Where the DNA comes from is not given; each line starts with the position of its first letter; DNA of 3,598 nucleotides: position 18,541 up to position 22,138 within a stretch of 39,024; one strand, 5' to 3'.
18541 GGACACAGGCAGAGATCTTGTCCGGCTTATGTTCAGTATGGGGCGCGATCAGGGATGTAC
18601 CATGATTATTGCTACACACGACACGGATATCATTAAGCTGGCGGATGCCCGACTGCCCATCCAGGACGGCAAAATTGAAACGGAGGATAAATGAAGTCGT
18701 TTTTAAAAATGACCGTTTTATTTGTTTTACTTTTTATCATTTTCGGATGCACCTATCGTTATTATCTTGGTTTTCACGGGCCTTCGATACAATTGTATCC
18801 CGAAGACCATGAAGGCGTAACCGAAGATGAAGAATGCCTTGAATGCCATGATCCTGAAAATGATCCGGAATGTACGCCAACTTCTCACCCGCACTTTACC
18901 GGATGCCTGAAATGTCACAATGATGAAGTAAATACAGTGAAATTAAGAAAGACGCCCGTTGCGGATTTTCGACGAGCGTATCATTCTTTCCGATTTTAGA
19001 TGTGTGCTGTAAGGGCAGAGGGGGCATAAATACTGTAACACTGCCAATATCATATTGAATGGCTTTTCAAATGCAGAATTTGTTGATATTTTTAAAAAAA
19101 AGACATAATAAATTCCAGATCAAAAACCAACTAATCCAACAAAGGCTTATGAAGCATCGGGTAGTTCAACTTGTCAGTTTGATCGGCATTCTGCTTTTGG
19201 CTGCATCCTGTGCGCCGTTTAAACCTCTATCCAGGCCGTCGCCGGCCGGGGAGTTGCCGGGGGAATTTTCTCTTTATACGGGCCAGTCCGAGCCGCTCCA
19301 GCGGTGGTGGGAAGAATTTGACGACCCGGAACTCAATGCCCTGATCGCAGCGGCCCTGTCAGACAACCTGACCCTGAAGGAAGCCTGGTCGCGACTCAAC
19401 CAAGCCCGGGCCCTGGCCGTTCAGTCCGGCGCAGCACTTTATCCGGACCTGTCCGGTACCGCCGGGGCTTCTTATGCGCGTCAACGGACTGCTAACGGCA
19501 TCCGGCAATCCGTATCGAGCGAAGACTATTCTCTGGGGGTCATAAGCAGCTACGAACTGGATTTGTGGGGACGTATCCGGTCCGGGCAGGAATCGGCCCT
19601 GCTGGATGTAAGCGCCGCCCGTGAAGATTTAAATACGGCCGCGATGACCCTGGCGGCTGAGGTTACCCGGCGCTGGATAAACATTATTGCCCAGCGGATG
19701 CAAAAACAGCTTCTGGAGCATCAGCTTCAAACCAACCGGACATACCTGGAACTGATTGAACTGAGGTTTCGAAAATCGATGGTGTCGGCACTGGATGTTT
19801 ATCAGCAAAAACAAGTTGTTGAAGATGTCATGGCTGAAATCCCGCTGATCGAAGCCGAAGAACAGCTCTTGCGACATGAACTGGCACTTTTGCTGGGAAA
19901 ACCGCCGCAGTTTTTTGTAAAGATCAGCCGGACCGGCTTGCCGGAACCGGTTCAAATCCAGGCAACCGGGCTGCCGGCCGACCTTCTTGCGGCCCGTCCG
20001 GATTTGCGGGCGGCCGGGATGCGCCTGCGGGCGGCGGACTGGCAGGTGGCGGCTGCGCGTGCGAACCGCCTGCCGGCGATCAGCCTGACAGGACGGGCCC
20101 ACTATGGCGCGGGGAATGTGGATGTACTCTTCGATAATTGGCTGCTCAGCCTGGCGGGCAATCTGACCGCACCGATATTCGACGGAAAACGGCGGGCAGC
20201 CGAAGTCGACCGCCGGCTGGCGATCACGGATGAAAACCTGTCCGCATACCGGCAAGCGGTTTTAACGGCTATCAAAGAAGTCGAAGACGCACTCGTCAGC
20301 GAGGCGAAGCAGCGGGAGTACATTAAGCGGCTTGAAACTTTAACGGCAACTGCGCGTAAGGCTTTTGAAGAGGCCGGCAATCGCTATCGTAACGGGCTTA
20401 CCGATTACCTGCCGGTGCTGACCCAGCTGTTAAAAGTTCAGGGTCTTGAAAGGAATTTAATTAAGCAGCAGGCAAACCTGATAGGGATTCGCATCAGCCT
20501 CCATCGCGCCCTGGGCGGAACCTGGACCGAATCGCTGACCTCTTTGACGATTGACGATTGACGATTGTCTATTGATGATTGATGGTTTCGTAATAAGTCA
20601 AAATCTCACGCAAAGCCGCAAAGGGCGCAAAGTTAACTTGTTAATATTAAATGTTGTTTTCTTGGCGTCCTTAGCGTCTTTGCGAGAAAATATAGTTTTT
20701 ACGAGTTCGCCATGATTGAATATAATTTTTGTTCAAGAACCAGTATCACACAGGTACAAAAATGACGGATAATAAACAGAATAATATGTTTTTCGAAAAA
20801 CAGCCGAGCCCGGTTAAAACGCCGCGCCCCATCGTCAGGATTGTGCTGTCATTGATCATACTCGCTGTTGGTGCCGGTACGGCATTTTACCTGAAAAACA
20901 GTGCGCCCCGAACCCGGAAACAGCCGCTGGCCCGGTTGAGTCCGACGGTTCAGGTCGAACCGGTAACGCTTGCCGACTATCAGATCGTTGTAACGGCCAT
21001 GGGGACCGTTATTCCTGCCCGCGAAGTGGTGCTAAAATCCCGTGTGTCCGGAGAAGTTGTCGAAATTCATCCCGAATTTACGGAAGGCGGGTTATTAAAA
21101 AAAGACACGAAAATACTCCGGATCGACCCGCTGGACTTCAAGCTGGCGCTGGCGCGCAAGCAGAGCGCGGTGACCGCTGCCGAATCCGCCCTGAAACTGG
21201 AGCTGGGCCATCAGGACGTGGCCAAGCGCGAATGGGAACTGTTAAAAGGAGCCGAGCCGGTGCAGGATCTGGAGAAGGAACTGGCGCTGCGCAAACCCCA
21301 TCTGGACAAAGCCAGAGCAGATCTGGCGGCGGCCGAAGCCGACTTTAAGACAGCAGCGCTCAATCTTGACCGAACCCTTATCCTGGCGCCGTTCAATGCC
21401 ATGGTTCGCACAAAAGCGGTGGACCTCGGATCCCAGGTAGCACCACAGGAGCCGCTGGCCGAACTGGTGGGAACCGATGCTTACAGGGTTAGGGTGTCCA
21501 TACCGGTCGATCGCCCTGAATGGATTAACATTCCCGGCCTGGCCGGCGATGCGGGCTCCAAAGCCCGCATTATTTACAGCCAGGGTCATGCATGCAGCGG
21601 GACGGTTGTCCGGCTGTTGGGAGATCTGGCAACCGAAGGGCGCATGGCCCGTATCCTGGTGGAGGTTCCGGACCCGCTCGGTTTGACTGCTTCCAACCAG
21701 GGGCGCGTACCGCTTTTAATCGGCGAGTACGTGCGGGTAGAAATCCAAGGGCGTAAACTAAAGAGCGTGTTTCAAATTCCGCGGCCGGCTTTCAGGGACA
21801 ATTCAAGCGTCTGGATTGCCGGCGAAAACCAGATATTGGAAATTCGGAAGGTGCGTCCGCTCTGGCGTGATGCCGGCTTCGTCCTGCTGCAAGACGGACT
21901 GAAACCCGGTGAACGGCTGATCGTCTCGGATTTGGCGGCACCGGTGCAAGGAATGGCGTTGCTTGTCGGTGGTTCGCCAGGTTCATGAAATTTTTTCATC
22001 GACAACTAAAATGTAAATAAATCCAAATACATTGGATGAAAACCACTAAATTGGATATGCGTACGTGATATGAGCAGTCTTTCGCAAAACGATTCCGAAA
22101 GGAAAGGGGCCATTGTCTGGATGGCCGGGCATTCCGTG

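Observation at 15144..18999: Five-gene translationally coupled operon: SAM methyltransferase + degenerate polyprenyl-synthase-like protein + MacB/LolE-type ABC pair + mini dihaem lipoprotein cytochrome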

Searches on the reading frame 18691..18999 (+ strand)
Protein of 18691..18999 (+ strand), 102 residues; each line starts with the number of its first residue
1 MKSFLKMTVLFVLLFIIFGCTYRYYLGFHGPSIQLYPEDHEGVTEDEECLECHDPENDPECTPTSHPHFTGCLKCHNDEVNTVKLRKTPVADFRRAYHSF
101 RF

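Call 4: search_protein_families(library=pfam, proteins=[window:18691-18999:+], max_evalue=0.1)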
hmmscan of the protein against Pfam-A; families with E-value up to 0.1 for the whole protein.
window:18691-18999:+ (102 aa): 2 families
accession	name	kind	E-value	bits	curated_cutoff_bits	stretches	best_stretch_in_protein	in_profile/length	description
PF09699.15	Paired_CXXCH_1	-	0.0022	18.1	20.6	1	40-79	1-39/41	Doubled CXXCH motif (Paired_CXXCH_1)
PF22113.1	Mtrc-MtrF_II-IV_dom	-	0.0034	17.4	30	1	44-100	4-59/176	Outer membrane cytochrome MtrC/MtrF-like, domains II/IV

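Call 5: search_protein_families(library=ncbifam, proteins=[window:18691-18999:+], max_evalue=0.1)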
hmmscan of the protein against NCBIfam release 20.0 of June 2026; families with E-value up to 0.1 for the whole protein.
window:18691-18999:+ (102 aa): 2 families
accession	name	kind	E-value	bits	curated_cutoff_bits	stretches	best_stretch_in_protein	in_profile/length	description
NF045722.1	c3_cytochr_TmcA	equivalog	0.015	15.1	114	1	41-79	75-113/125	acidic tetraheme cytochrome c3 TmcA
TIGR03153.1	cytochr_NrfH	equivalog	0.083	13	134.2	0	30-78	88-135/138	cytochrome c nitrite reductase small subunit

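Call 31: search_solved_structures(query=A1, max_evalue=10)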
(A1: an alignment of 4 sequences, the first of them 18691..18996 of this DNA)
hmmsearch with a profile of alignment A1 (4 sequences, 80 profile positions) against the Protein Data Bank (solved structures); distinct sequences matched with E-value up to 10: 5.
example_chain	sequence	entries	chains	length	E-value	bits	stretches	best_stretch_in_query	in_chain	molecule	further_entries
1jni_A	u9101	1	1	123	0.019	18.2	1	42-60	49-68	DIHEME CYTOCHROME C NAPB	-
9l08_A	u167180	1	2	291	0.23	14.7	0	36-62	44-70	Covalently Connected Cytochrome c555 trimer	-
9dzz_B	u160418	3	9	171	0.36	14.1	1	28-64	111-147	Sec-independent protein translocase protein TatB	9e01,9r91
2ozy_A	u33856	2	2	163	0.61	13.4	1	41-79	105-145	Cytochrome c-type protein nrfB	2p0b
5ze8_A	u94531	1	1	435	1.6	12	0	40-76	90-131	cytochrome c552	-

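Call 69: find_homologous_proteins(query=A1, max_evalue=0.001)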
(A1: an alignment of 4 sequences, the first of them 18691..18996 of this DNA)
Query A1 (4 sequences) (102 aa, profile of the alignment): 324 proteins with E <= 0.001 among 346 candidates; the best 120 are listed.
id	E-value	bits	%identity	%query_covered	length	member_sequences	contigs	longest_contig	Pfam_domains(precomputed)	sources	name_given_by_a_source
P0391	5.0e-44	166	58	77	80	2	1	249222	-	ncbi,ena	-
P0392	1.6e-43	164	65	71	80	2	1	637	-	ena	-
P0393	9.3e-43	162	100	100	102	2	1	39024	-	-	-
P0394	6.1e-41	156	51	75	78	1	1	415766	-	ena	-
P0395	4.0e-40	153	80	100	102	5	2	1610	-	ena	-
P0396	1.1e-39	152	61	80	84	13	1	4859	-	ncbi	-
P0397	1.8e-39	151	84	100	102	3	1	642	-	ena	-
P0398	2.5e-39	151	75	82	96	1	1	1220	-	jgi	jgi:hypothetical protein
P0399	3.4e-39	151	61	75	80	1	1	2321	-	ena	-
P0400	3.7e-39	150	73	100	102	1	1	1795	-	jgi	jgi:hypothetical protein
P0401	4.6e-39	150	64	75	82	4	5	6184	-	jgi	jgi:hypothetical protein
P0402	4.6e-39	150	61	78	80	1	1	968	-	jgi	-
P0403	4.8e-39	150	64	78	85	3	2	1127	-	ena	-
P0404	5.2e-39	150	79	97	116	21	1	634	-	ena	-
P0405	6.6e-39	150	61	80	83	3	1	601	-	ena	-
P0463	2.7e-36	141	73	59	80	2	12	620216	-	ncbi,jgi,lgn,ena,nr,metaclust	ncbi:MAG: hypothetical protein VR64_11915 [Desulfatitalea sp. BRH_c12]|jgi:hypothetical protein|nr:M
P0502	5.7e-35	137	55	78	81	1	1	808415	-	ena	-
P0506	8.9e-35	136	57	79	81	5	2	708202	-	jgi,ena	jgi:hypothetical protein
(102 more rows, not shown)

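Call 70: find_encoding_contigs(protein=P0463, flank=7000, max_places=1)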
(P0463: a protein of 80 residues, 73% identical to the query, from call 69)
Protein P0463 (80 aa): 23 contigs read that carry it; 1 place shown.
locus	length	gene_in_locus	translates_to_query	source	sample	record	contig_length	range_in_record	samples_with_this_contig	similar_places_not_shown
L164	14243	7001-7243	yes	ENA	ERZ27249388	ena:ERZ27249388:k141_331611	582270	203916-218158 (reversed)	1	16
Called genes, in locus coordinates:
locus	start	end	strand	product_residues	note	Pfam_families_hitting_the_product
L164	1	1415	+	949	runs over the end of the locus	PF01565:FAD_binding_4, PF02913:FAD-oxidase_C, PF13183:Fer4_8, PF13534:Fer4_17, PF02754:CCG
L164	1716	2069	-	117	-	-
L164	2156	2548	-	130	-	PF00072:Response_reg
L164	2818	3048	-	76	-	PF13083:KH_KhpA-B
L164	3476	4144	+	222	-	PF01209:Ubie_methyltran, PF02353:CMAS (faint), PF13489:Methyltransf_23, PF05175:MTS, PF13847:Methyltransf_31, PF08241:Methyltransf_11, PF08242:Methyltransf_12, PF13649:Methyltransf_25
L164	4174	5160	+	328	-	-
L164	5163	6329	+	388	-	PF12704:MacB_PCD (weak), PF02687:FtsX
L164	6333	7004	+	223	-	PF00005:ABC_tran, PF13304:AAA_21 (faint)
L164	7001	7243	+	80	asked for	-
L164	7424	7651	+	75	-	-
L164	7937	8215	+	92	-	-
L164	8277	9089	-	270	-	PF00561:Abhydrolase_1, PF12146:Hydrolase_4, PF12697:Abhydrolase_6, PF03096:Ndr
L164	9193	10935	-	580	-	PF05598:DUF772 (weak), PF01609:DDE_Tnp_1 (weak), PF13751:DDE_Tnp_1_6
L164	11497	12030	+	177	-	-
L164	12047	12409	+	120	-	-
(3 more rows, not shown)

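Call 71: find_encoding_contigs(protein=P0502, flank=7000, max_places=1)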
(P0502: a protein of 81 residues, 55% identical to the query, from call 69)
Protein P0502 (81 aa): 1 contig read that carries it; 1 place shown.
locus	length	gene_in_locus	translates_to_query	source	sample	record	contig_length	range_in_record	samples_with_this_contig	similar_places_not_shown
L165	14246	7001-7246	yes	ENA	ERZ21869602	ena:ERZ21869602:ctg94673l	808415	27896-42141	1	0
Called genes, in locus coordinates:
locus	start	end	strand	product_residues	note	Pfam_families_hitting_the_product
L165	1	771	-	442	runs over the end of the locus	PF00364:Biotin_lipoyl, PF02817:E3_binding, PF00198:2-oxoacid_dh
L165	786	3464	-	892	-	PF28598:PDH_E1_N, PF00456:Transketolase_N, PF17831:PDH_E1_M, PF22613:Transketolase_C_1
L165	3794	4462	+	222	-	PF01209:Ubie_methyltran, PF02353:CMAS, PF13489:Methyltransf_23, PF05175:MTS, PF13847:Methyltransf_31, PF08241:Methyltransf_11, PF08242:Methyltransf_12, PF13649:Methyltransf_25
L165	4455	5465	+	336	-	-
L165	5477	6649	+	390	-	PF12704:MacB_PCD (weak), PF02687:FtsX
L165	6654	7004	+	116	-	PF00005:ABC_tran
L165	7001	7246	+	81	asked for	-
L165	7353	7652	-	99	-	PF18505:DUF5619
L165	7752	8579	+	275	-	PF01936:NYN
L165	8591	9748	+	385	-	PF03372:Exo_endo_phos (weak)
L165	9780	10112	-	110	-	PF01541:GIY-YIG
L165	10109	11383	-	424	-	PF01554:MatE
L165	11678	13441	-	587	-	PF15907:Itfg2 (faint), PF01839:FG-GAP (faint), PF13517:FG-GAP_3 (weak)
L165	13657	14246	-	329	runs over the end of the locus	PF00291:PALP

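Call 72: find_encoding_contigs(protein=P0506, flank=7000, max_places=1)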
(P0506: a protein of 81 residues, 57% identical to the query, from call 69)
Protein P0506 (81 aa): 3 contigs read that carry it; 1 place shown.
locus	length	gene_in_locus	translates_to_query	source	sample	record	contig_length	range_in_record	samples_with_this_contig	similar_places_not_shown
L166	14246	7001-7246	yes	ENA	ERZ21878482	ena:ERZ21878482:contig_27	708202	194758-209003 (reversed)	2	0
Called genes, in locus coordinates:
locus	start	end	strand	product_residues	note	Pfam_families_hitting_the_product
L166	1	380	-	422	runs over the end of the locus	PF00364:Biotin_lipoyl, PF02817:E3_binding, PF00198:2-oxoacid_dh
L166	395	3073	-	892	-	PF28598:PDH_E1_N, PF00456:Transketolase_N, PF17831:PDH_E1_M, PF22613:Transketolase_C_1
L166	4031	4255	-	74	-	-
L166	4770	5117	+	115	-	-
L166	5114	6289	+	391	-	PF02687:FtsX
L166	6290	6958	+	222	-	PF00005:ABC_tran, PF13304:AAA_21 (faint)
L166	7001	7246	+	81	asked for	-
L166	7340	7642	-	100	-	PF18505:DUF5619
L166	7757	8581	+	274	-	PF01936:NYN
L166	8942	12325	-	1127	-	PF12773:DZR, PF13240:Zn_Ribbon_1 (faint), PF00211:Guanylate_cyc, PF13191:AAA_16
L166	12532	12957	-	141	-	PF13279:4HBT_2, PF03061:4HBT (weak)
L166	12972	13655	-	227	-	PF00117:GATase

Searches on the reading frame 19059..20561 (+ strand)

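Call 4: search_protein_families(library=pfam, proteins=[window:19059-20561:+], max_evalue=0.1)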
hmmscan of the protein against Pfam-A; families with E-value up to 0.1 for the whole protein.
window:19059-20561:+ (500 aa): 1 family
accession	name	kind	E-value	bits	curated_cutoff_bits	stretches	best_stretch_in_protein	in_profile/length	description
PF02321.23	OEP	-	2.8e-38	132.1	22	2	92-280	1-187/187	Outer membrane efflux protein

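Call 5: search_protein_families(library=ncbifam, proteins=[window:19059-20561:+], max_evalue=0.1)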
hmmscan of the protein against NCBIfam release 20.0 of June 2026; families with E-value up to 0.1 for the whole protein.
window:19059-20561:+ (500 aa): 8 families
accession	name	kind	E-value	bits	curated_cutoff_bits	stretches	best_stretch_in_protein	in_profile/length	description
TIGR01845.1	outer_NodT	subfamily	4.5e-91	306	210.05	1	49-487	8-459/460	efflux transporter outer membrane subunit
NF033143.1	efflux_OM_AdeK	equivalog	4.7e-47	160.8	900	1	59-489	30-462/480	multidrug efflux RND transporter AdeIJK outer membrane channel subunit AdeK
NF033142.1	efflux_OM_AdeC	exception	8.3e-38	130.2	975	1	59-488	30-461/465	multidrug efflux RND transporter AdeABC outer membrane channel subunit AdeC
NF007347.1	PRK09837.1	subfamily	9.2e-34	117.1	598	1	38-491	6-461/461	Cu(I)/Ag(I) efflux RND transporter outer membrane protein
NF007390.0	PRK09915.1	equivalog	2.8e-27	95.6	597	1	77-490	54-480/488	MdtP family multidrug efflux transporter outer membrane subunit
NF047721.1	ToxDrgExpTdeA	equivalog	3.1e-24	85.7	550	1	81-485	48-449/455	toxin/drug exporter TdeA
NF008524.1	PRK11459.1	equivalog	4.1e-21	75.3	650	1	36-489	7-476/478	multidrug resistance outer membrane protein MdtQ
TIGR01844.1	type_I_sec_TolC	subfamily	8.9e-18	64.5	225.15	1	312-497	15-202/414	TolC family outer membrane protein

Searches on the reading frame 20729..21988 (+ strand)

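Call 4: search_protein_families(library=pfam, proteins=[window:20729-21988:+], max_evalue=0.1)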
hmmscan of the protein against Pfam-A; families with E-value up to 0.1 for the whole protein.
window:20729-21988:+ (419 aa): 2 families
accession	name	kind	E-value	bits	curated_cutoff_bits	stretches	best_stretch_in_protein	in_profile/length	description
PF13437.12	HlyD_3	-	8.2e-13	49.5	22.2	1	218-317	2-97/106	HlyD family secretion protein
PF16576.10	HlyD_D23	-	0.028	14.1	30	0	214-316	107-204/214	Barrel-sandwich domain of CusB or HlyD membrane-fusion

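Call 5: search_protein_families(library=ncbifam, proteins=[window:20729-21988:+], max_evalue=0.1)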
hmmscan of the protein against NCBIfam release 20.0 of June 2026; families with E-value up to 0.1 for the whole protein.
window:20729-21988:+ (419 aa): 18 families
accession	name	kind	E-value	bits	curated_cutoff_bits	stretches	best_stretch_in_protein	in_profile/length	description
TIGR01730.1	RND_mfp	subfamily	2e-30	105.9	94.9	1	76-409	3-317/322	efflux RND transporter periplasmic adaptor subunit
NF008589.1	PRK11556.1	equivalog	2.3e-18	66.3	391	1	70-244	55-221/392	MdtA/MuxA family multidrug efflux RND transporter periplasmic adaptor subunit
TIGR00999.1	8a0102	subfamily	1.7e-17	63.4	319.3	1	122-400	3-265/271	CzcB/NccB family metal efflux transporter periplasmic adaptor subunit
NF033138.2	RND-peri-MexC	equivalog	2e-15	56.8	625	2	52-233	16-189/375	MexC family multidrug efflux RND transporter periplasmic adaptor subunit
NF007132.1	PRK09578.1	equivalog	2.5e-13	49.5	512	2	71-241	37-199/396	MexX/AxyX family multidrug efflux RND transporter periplasmic adaptor subunit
NF045904.1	RND-peri-MexE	equivalog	8.3e-11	41.4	714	1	98-251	62-208/390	multidrug efflux RND transporter periplasmic adaptor subunit MexE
TIGR00998.1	8a0101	subfamily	4.2e-10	39.1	390.8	1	190-256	180-245/334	EmrA/EmrK family multidrug efflux transporter periplasmic adaptor subunit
NF000272.2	OqxA_adapt_sub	exception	2e-09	36.9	835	1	72-229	40-189/391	multidrug efflux RND transporter periplasmic adaptor subunit OqxA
NF002939.0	PRK03598.1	equivalog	4.7e-09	35.9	393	2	187-251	176-240/332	secretion protein HlyD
NF007785.0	PRK10476.1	equivalog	6.5e-08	31.8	376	1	192-252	185-245/347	multidrug transporter subunit MdtN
NF011715.0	PRK15136.1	equivalog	1.7e-07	30.2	563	1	199-251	199-251/390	multidrug efflux MFS transporter periplasmic adaptor subunit EmrA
NF011604.1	PRK15030.1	equivalog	3.3e-07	29.7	765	1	71-237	37-195/397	multidrug efflux RND transporter periplasmic adaptor subunit AcrA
NF008606.0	PRK11578.1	equivalog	5.3e-05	22.5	342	1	71-228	33-196/371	macrolide transporter subunit MacA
NF007850.1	PRK10559.1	equivalog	0.00021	20.5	400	1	102-239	43-171/303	p-hydroxybenzoic acid efflux pump subunit AaeA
TIGR01843.1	type_I_hlyD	subfamily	0.00024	20.2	208.65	1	150-250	206-306/422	HlyD family type I secretion periplasmic adaptor subunit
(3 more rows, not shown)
